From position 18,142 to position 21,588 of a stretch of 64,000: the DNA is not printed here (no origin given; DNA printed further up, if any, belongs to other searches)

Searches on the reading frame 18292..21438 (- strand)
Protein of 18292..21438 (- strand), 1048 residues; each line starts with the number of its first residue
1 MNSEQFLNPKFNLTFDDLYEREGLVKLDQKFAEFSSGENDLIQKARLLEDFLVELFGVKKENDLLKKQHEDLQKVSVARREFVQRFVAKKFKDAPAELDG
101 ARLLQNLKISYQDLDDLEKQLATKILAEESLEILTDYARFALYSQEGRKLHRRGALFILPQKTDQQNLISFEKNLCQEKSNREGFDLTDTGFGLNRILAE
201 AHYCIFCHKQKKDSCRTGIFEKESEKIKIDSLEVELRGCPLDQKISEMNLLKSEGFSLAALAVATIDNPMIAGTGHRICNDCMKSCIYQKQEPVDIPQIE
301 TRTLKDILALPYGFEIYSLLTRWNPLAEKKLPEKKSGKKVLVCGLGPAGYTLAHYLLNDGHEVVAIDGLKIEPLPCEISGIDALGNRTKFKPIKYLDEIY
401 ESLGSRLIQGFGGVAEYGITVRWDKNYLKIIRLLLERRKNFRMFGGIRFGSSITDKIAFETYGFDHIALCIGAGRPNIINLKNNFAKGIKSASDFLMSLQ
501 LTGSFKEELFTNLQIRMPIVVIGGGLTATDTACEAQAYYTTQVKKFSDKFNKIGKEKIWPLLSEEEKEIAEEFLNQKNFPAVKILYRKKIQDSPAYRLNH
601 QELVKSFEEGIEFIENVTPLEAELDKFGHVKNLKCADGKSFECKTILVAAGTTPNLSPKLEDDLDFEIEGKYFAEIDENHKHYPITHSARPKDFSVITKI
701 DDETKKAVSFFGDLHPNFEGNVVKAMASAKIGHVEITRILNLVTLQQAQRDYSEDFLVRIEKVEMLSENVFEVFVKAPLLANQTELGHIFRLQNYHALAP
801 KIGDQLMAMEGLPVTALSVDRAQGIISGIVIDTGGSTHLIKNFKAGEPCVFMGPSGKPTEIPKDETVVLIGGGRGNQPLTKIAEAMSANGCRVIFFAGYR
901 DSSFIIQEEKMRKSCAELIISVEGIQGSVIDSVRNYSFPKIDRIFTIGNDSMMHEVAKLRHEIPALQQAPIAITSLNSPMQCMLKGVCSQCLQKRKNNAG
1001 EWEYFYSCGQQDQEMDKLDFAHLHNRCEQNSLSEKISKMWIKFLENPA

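Call 27: search_protein_families(library=pfam, proteins=[window:18292-21438:-], max_evalue=0.001)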
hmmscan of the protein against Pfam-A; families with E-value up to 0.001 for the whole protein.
window:18292-21438:- (1048 aa): 2 families
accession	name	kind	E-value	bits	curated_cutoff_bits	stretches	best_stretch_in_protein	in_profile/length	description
PF07992.20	Pyr_redox_2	-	7.2e-14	52.3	26.1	1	339-680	2-263/291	Pyridine nucleotide-disulphide oxidoreductase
PF14691.11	Fer4_20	-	0.00087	19.5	25.8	0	237-301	34-102/113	Dihydroprymidine dehydrogenase domain II, 4Fe-4S cluster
